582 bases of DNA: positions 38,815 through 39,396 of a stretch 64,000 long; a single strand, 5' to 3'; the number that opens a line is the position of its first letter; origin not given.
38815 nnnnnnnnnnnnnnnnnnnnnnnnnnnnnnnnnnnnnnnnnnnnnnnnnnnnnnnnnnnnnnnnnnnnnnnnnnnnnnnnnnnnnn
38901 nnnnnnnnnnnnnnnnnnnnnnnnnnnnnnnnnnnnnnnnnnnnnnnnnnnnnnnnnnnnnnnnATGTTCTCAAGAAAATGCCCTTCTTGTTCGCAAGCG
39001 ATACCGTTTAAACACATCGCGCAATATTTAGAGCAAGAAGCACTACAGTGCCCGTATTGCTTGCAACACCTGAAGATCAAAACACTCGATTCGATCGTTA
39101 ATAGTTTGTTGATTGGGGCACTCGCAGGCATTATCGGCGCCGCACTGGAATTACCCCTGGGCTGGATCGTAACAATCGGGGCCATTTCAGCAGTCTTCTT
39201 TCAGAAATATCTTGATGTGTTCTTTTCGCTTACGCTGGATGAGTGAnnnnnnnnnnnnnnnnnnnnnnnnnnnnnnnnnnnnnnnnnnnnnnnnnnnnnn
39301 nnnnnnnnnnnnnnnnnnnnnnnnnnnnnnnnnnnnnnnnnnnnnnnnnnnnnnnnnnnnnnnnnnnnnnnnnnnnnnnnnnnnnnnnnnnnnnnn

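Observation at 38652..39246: Unannotated double-glycine-leader peptide gene followed by a small zinc-ribbon membrane protein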

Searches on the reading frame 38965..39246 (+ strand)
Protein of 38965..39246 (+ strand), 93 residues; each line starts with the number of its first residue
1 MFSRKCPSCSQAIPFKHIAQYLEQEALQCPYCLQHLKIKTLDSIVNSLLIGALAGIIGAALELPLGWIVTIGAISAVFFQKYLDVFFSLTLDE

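Call 6: search_protein_families(library=pfam, proteins=[window:38965-39246:+], max_evalue=1)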
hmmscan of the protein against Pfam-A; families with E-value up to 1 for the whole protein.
window:38965-39246:+ (93 aa): 11 families
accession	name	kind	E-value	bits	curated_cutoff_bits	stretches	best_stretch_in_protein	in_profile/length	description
PF18279.7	zf-WRNIP1_ubi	-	0.00089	20.2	26.4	1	5-21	4-20/21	Werner helicase-interacting protein 1 ubiquitin-binding domain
PF05605.18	zf-Di19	-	0.065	13.9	27.5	1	26-41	2-17/54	Drought induced 19 protein (Di19), zinc-binding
PF14255.11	Cys_rich_CPXG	-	0.074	13.4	25.2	0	28-38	2-12/52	Cysteine-rich CPXCG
PF19134.6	DUF5817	-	0.076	13.4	31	1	6-46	6-41/57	Domain of unknown function (DUF5817)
PF10571.15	UPF0547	-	0.11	13.1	29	1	4-14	1-11/26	Uncharacterised protein family UPF0547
PF15801.11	zf-C6H2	-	0.13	12.9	30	1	25-35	11-21/47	zf-MYND-like zinc finger, mRNA-binding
PF24076.1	DUF7368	-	0.14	12.4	27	0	45-71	134-159/163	Family of unknown function (DUF7368)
PF14353.12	CpXC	-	0.15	12.5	25.4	0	2-24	36-58/121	CpXC protein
PF21344.3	Zn_ribbon_LysW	-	0.18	11.9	27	1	5-36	2-31/46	Alpha-aminoadipate carrier protein LysW-like, globular domain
PF23454.1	Zn_ribbon_Brz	-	0.43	11.7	27.9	0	24-38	3-17/58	Transcriptional regulator Brz zinc beta ribbon domain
PF24440.1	DUF7559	-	0.57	10.9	27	0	22-37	31-46/52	Family of unknown function (DUF7559)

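Call 7: search_protein_families(library=ncbifam, proteins=[window:38965-39246:+], max_evalue=1)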
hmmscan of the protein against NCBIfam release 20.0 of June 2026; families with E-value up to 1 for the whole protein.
window:38965-39246:+ (93 aa): 3 families
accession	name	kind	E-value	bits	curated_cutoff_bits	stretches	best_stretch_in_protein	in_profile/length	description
TIGR04104.1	cxxc_20_cxxc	subfamily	7.4e-06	26.3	45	1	5-87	2-88/93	TIGR04104 family putative zinc finger protein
NF011569.0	PRK14993.1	equivalog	0.062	12.7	416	1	6-58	135-186/244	tetrathionate reductase subunit TtrB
NF001608.0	PRK00398.1-6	equivalog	0.36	10.7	84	0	5-45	5-40/46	DNA-directed RNA polymerase subunit P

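Call 11: find_encoding_contigs(protein=window:38965-39246:+, flank=10000, max_places=6)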
Protein window:38965-39246:+ (93 aa): 1 contig read that carries it; 1 place shown.
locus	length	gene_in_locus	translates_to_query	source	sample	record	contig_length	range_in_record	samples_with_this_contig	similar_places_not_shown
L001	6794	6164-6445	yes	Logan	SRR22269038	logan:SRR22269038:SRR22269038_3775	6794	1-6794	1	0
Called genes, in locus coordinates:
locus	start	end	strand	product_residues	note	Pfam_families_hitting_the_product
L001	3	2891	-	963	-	?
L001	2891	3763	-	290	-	PF10135:Rod-binding, PF01832:Glucosaminidase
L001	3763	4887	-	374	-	PF02119:FlgI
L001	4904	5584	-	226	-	PF02107:FlgH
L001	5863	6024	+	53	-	-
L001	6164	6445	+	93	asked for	-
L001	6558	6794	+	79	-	?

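Call 18: find_homologous_proteins(query=window:38965-39246:+, max_evalue=0.001)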
Query window:38965-39246:+ (93 aa): 3 proteins with E <= 0.001 among 6 candidates.
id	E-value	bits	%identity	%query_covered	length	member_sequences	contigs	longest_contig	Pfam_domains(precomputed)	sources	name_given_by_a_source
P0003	1.8e-52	193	94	100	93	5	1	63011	-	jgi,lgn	jgi:ABC-type Fe3+ transport system permease subunit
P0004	1.3e-32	130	62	100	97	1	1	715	-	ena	-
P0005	1.5e-29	120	57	100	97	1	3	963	-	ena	-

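Call 19: find_encoding_contigs(protein=P0004, flank=10000)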
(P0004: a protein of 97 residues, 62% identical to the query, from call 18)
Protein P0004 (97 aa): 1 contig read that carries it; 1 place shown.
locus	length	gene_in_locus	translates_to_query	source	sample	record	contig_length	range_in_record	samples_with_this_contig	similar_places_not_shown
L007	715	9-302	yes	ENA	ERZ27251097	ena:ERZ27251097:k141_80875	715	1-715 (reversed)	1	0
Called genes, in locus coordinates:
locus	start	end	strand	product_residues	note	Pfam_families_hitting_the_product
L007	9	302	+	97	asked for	-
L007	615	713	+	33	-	?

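Call 20: find_encoding_contigs(protein=P0005, flank=10000)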
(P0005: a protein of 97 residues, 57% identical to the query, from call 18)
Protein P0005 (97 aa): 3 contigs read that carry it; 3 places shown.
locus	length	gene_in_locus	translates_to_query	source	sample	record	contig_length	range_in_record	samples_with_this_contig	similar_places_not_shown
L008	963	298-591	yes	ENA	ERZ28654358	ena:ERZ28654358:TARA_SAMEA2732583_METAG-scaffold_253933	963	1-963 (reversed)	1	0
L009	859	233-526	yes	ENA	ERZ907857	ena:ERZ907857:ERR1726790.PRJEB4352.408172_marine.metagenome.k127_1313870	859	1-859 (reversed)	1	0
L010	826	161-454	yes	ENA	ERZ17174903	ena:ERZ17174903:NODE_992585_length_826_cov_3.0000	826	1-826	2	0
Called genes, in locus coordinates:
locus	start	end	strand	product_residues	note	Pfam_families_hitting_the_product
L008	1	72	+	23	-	?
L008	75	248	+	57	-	-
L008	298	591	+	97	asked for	-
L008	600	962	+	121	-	?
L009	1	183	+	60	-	?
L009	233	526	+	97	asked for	-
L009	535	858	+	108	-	?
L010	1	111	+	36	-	?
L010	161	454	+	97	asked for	-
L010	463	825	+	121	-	?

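Call 21: find_encoding_contigs(protein=P0003, flank=10000)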
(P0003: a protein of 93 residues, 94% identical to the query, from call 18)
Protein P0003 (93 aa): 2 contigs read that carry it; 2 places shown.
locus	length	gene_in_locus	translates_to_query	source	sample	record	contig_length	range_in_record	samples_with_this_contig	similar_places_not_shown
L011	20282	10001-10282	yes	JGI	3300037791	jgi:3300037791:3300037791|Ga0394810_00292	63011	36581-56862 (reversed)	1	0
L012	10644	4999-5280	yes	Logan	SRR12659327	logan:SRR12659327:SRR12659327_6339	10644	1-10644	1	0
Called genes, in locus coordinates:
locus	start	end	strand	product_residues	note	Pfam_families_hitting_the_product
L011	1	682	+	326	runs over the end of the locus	PF00027:cNMP_binding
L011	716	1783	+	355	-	PF11017:DUF2855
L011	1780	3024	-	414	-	PF00669:Flagellin_N, PF00700:Flagellin_C (weak)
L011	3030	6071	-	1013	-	PF22638:FlgK_D1, PF21158:flgK_1st_1 (weak), PF06429:Flg_bbr_C (weak)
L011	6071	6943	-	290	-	PF10135:Rod-binding, PF01832:Glucosaminidase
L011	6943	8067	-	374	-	PF02119:FlgI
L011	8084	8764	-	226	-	PF02107:FlgH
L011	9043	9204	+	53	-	-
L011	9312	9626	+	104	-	PF06296:RelE (weak)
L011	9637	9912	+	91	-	PF15731:MqsA_antitoxin, PF01381:HTH_3, PF13560:HTH_31 (weak)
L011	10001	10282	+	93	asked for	-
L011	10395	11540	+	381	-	PF00465:Fe-ADH, PF13685:Fe-ADH_2 (weak), PF25137:ADH_Fe_C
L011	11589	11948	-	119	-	-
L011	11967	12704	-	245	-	-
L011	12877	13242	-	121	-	-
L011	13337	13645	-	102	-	-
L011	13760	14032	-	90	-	-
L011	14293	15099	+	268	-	PF03796:DnaB_C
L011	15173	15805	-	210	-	PF02798:GST_N, PF13409:GST_N_2, PF13417:GST_N_3, PF13410:GST_C_2 (faint)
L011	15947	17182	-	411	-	PF00108:Thiolase_N, PF02803:Thiolase_C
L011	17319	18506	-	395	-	PF02515:CoA_transf_3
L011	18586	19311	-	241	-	PF00027:cNMP_binding, PF13545:HTH_Crp_2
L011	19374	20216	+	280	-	PF02668:TauD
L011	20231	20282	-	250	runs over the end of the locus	PF14497:GST_C_3 (weak), PF13410:GST_C_2 (weak)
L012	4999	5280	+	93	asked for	-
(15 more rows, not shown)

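Call 25: search_protein_families(library=pfam, proteins=[L008:600-962:+, L008:75-248:+, L008:298-591:+, L007:9-302:+], max_evalue=1)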
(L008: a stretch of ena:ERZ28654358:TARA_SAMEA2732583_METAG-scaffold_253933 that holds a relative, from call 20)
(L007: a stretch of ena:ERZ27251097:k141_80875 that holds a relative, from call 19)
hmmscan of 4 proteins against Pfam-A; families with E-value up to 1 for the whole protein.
L008:600-962:+ (121 aa): 3 families
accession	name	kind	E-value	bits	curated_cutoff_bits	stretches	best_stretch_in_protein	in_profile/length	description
PF03412.21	Peptidase_C39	-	2.3e-25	89.4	22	1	14-108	2-98/133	Peptidase C39 family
PF13529.12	Peptidase_C39_2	-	0.0072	17.3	24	1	13-48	2-39/143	Peptidase_C39 like family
PF12385.14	Peptidase_C70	-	0.036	14.4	19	1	14-77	7-76/141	Papain-like cysteine protease AvrRpt2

L008:75-248:+ (57 aa): 1 family
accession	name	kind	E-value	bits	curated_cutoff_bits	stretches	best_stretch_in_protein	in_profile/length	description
PF10439.15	Bacteriocin_IIc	-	0.00016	22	27.1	1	2-48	5-41/59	Bacteriocin class II with double-glycine leader peptide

L008:298-591:+ (97 aa): 19 families
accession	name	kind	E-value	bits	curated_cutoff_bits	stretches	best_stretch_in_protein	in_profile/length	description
PF01396.24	Zn_ribbon_Top1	-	0.0011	19.2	32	1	4-17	2-15/39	Topoisomerase DNA binding C4 zinc finger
PF05605.18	zf-Di19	-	0.006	17.2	27.5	0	27-41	3-17/54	Drought induced 19 protein (Di19), zinc-binding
PF23548.1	Zn_ribbon_FGT1_2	-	0.012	15.6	27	0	27-37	21-31/35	FORGETTER1 second zinc ribbon domain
PF25164.1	CoiA_N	-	0.015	15.2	26.3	0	18-39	9-30/50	Competence protein CoiA, N-terminal domain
PF22747.2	Zn_ribbon_DUF2089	-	0.037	14.6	27.6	0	6-14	1-9/32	DUF2089 zinc ribbon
PF19134.6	DUF5817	-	0.054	13.9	31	1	6-44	6-39/57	Domain of unknown function (DUF5817)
PF21344.3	Zn_ribbon_LysW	-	0.057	13.5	27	1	5-38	2-33/46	Alpha-aminoadipate carrier protein LysW-like, globular domain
PF03884.20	YacG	-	0.062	13.5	25.5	0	5-20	2-17/52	DNA gyrase inhibitor YacG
PF23454.1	Zn_ribbon_Brz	-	0.085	13.9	27.9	0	25-38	4-17/58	Transcriptional regulator Brz zinc beta ribbon domain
PF10601.15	zf-LITAF-like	-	0.086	13.5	23.8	0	25-47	4-26/70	LITAF-like zinc ribbon domain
PF23146.2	Zf_IFT144_1st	-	0.089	13.1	27.5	0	24-33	2-11/25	IFT144, first zinc finger domain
PF13248.11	Zn_ribbon_3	-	0.098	12.6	27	0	23-32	13-22/26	zinc-ribbon domain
PF24460.1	DUF7575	-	0.12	12.2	28.5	0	25-34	2-11/28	Domain of unknown function (DUF7575)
PF13453.11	Zn_ribbon_TFIIB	-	0.14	12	22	0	5-13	1-9/41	Transcription factor zinc-finger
PF11793.14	FANCL_C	-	0.15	12.9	27.3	0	28-40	56-68/69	FANCL C-terminal domain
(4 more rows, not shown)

L007:9-302:+ (97 aa): 16 families
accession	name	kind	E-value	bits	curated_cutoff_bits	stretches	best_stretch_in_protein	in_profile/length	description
PF13248.11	Zn_ribbon_3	-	0.0016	18.3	27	1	22-32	12-22/26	zinc-ribbon domain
PF05605.18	zf-Di19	-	0.0018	18.9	27.5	1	26-41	2-17/54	Drought induced 19 protein (Di19), zinc-binding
PF14255.11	Cys_rich_CPXG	-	0.025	14.9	25.2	0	27-38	1-12/52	Cysteine-rich CPXCG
PF24441.1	DUF7560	-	0.056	13.6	27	0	5-14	7-16/44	Family of unknown function (DUF7560)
PF10571.15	UPF0547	-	0.077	13.6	29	0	4-14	1-11/26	Uncharacterised protein family UPF0547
PF23499.1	YnfU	-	0.098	13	27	1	5-36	18-48/49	YnfU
PF03884.20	YacG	-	0.1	12.8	25.5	0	5-20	2-17/52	DNA gyrase inhibitor YacG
PF12773.13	DZR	-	0.11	13.2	27.3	1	4-38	13-36/45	Double zinc ribbon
PF11331.13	Zn_ribbon_12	-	0.13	12.5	27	0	27-39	7-19/45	EDR4 zinc-ribbon domain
PF05129.18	Zn_ribbon_Elf1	-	0.16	12.5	29.8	1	5-39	24-59/79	Transcription elongation factor Elf1 like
PF16017.11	BTB_3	-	0.18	12.2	22.3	1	12-34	55-77/106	BTB/POZ domain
PF22795.1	DUF4796_N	-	0.18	12.1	27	0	4-12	20-28/29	DUF4796 N-terminal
PF13920.12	zf-C3HC4_3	-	0.18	12.1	27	0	3-14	36-47/49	Zinc finger, C3HC4 type (RING finger)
PF14353.12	CpXC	-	0.2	12.1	25.4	0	27-43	1-17/121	CpXC protein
PF11793.14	FANCL_C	-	0.28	12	27.3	0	27-40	55-68/69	FANCL C-terminal domain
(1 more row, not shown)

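Call 29: find_related_loci(query=A2, collection=genome_contigs, flank=10000)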
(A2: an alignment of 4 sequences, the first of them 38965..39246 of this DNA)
Query A2 (93 aa) in genome_contigs; peptide patterns used: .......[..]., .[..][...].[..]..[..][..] (x = any residue, [..] = any of these).
66 stretches matched a pattern, but none encodes a relative of the query by tblastn (E <= 1e-3).

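Call 32: find_related_loci(query=A2, collection=metagenome_contigs, flank=10000)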
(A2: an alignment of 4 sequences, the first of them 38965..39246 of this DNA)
Query A2 (93 aa) in metagenome_contigs; peptide patterns used: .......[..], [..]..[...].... (x = any residue, [..] = any of these).
269 stretches matched a pattern, but none encodes a relative of the query by tblastn (E <= 1e-3).

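Call 33: find_homologous_proteins(query=A2, max_evalue=0.01)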
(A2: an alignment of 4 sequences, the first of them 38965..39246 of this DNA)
Query A2 (4 sequences) (93 aa, profile of the alignment): 4 proteins with E <= 0.01 among 1432 candidates.
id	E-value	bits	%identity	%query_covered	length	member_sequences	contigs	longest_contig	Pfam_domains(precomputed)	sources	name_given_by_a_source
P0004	2.8e-50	186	62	100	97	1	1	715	-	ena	-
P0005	5.4e-50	185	57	100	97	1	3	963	-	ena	-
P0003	5.7e-50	185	94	100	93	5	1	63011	-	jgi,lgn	jgi:ABC-type Fe3+ transport system permease subunit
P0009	1.7e-15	75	41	100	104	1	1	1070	-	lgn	-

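Call 34: find_encoding_contigs(protein=P0009, flank=10000)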
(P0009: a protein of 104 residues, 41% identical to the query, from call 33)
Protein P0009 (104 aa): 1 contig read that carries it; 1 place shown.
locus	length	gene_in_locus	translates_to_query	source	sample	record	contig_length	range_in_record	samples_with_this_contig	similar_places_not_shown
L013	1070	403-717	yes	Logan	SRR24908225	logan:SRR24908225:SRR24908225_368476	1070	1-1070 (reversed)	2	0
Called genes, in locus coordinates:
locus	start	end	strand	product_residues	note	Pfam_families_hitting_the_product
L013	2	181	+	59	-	?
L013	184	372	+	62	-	PF10439:Bacteriocin_IIc (faint)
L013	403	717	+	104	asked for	-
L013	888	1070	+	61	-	?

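Call 52: find_related_loci(query=A3, collection=metagenome_contigs, flank=10000)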
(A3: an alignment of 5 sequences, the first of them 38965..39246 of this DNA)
Query A3 (93 aa) in metagenome_contigs; peptide patterns used: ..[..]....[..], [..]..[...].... (x = any residue, [..] = any of these).
282 stretches matched a pattern; 5 encode a relative of the query (tblastn E <= 1e-3); 5 distinct loci.
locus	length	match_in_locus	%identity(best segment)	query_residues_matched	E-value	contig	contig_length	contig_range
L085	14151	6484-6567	46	1-37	2e-6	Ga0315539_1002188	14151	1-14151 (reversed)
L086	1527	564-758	26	1-74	7e-6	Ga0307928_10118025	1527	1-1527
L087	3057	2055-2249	28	1-74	6e-6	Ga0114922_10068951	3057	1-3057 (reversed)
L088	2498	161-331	30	1-66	1e-5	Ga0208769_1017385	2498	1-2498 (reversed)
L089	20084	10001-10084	41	1-37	1e-5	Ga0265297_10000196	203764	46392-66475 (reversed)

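Call 55: search_protein_families(library=ncbifam, alignment_id=A3, max_evalue=0.01)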
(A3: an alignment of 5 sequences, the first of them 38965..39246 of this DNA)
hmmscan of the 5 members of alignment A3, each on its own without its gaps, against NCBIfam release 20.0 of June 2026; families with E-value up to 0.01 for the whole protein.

A. member 1, window:38965-39246:+ (93 aa): 1 family
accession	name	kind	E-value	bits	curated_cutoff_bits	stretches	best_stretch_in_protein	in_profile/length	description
TIGR04104.1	cxxc_20_cxxc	subfamily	7.4e-06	26.3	45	1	5-87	2-88/93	TIGR04104 family putative zinc finger protein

B. families by the number of members that match (of 5 scanned): 2 families
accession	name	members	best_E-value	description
TIGR04104.1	cxxc_20_cxxc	5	1.2e-06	TIGR04104 family putative zinc finger protein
NF001608.0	PRK00398.1-6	1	0.0004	DNA-directed RNA polymerase subunit P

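Call 57: search_solved_structures(query=A3, max_evalue=1)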
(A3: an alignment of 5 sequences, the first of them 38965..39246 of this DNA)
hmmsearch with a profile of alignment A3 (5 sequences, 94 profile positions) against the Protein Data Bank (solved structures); distinct sequences matched with E-value up to 1: 4.
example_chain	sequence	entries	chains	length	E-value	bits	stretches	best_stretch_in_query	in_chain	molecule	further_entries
3lrq_A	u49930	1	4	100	0.00054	23.7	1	4-42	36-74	E3 ubiquitin-protein ligase TRIM37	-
3flo_B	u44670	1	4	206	0.7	13.8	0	5-43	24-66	DNA polymerase alpha catalytic subunit A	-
5fey_A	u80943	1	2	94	0.84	13.5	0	8-50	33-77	E3 ubiquitin-protein ligase TRIM32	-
4ap4_A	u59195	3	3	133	0.96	13.3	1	5-34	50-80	E3 UBIQUITIN LIGASE RNF4 | E3 UBIQUITIN-PROTEIN LIGASE RNF4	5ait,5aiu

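Call 59: find_related_loci(query=A3, collection=viral_contigs, flank=10000)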
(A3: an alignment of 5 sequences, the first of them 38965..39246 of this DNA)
Query A3 (93 aa) in viral_contigs; peptide patterns used: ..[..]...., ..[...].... (x = any residue, [..] = any of these).
179 stretches matched a pattern, but none encodes a relative of the query by tblastn (E <= 1e-3).

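Call 64: predict_structure(alignment_id=A2)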
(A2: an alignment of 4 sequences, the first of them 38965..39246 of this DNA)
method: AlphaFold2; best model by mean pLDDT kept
length: 93 residues; sequences in the alignment: 4
mean_pLDDT: 50.5   pTM: 0.26
mean pLDDT of the five models: 50.5, 49.4, 48.8, 48.8, 47.1
residues with pLDDT >= 90: 0; 70-90: 0; 50-70: 54; < 50: 39
segments of 3 or more residues with pLDDT < 50: 1-9, 14-24, 36-39, 84-93
pLDDT, mean of each block of 10 residues (from residue 1): 40 47 49 50 54 59 58 59 44 34
secondary structure, 60 per line:
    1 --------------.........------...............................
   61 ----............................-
elements in order: H15-23 H30-60 H65-92
